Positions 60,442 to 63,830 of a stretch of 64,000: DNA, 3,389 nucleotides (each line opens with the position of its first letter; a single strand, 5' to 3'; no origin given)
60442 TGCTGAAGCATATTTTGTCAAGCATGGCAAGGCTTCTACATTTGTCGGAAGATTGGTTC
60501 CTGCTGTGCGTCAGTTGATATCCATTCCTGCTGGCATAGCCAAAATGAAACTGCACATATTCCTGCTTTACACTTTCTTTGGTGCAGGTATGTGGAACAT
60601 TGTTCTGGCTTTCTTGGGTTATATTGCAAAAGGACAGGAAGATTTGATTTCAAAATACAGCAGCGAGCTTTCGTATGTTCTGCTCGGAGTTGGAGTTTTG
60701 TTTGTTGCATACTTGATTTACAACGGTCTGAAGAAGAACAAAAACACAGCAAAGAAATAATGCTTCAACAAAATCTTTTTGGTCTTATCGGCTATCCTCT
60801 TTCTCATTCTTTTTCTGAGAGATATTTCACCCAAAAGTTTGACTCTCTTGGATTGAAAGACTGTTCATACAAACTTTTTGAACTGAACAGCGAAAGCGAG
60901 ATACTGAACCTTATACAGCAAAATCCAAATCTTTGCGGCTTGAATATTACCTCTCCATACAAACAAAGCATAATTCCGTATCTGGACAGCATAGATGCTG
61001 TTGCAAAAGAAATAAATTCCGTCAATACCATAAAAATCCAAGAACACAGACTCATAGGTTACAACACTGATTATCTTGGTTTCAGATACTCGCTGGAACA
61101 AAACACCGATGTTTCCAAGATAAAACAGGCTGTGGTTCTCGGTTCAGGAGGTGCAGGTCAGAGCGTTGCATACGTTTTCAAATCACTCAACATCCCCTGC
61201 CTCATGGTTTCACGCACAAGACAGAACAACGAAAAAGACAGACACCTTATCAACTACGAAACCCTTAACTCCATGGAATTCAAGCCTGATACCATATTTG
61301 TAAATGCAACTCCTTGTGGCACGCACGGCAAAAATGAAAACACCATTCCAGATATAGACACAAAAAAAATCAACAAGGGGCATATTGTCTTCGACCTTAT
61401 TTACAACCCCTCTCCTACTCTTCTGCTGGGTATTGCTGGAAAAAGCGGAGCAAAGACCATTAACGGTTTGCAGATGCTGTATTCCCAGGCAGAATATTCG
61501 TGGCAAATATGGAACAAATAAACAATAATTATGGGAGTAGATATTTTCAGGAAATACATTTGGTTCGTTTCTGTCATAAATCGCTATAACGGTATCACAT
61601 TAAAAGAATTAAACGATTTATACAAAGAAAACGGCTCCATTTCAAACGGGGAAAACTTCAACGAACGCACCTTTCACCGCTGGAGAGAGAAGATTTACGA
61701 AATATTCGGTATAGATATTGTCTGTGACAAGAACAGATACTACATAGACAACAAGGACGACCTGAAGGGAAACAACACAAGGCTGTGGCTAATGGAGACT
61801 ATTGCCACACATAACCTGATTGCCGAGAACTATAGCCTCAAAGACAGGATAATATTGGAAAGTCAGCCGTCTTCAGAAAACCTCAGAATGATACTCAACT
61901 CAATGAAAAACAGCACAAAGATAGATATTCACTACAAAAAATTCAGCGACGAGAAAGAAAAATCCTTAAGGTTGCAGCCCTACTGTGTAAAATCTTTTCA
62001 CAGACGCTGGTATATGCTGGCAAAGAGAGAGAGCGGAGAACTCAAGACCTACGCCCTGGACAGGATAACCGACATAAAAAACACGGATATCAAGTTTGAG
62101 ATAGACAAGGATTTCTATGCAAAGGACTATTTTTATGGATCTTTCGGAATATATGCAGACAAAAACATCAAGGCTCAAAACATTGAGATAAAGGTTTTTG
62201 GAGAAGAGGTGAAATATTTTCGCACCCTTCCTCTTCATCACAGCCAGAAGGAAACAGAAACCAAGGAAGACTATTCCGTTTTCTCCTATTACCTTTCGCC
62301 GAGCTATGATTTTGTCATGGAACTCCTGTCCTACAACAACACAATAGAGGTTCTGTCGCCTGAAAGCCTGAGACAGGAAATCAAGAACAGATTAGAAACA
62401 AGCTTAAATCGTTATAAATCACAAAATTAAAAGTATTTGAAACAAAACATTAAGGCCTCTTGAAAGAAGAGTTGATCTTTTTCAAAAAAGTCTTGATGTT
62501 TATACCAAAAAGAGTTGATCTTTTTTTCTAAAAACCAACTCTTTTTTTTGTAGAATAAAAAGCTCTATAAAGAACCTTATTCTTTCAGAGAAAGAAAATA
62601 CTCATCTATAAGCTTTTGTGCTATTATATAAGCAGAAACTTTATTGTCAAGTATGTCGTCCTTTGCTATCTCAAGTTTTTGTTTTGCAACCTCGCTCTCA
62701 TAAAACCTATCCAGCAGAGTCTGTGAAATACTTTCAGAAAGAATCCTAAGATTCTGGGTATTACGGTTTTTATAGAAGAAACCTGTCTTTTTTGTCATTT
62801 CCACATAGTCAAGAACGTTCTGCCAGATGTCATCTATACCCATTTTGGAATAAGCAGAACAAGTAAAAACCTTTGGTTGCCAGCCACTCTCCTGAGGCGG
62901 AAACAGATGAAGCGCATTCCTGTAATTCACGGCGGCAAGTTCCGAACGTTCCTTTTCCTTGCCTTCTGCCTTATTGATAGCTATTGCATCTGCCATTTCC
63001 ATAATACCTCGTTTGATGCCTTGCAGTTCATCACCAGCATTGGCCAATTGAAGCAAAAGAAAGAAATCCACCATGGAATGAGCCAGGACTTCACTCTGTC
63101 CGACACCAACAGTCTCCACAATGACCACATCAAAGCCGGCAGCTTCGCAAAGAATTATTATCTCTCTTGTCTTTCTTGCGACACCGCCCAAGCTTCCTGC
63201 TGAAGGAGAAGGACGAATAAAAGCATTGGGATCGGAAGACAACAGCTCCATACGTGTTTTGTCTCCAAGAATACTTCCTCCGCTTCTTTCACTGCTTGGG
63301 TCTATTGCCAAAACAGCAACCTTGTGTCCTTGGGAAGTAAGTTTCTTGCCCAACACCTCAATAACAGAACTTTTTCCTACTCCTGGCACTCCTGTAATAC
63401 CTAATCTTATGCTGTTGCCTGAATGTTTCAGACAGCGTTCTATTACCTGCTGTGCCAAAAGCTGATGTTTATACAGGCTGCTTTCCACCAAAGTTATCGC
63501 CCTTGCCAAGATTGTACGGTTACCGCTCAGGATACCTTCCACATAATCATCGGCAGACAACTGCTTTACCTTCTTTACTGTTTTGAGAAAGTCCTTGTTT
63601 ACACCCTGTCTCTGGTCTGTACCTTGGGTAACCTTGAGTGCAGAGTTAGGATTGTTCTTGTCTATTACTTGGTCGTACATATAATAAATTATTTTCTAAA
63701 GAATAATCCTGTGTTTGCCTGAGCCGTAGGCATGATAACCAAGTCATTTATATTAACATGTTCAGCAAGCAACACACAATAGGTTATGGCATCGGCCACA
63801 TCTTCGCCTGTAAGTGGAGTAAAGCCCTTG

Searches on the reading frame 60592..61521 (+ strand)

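Call 60: search_protein_families(library=pfam, proteins=[window:60592-61521:+], max_evalue=0.00001)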
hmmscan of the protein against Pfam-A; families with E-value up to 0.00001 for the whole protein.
window:60592-61521:+ (309 aa): 1 family
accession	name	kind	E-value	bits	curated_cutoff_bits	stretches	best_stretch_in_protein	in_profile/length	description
PF08501.16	Shikimate_dh_N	-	1.4e-18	67.3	27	1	65-147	1-83/83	Shikimate dehydrogenase substrate binding domain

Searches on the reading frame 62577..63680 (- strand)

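Call 60: search_protein_families(library=pfam, proteins=[window:62577-63680:-], max_evalue=0.00001)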
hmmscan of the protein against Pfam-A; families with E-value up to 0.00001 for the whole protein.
window:62577-63680:- (367 aa): 1 family
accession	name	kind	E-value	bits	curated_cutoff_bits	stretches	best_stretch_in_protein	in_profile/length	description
PF03308.22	MeaB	-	1.2e-105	352.8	23.1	1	58-328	1-270/273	Methylmalonyl Co-A mutase-associated GTPase MeaB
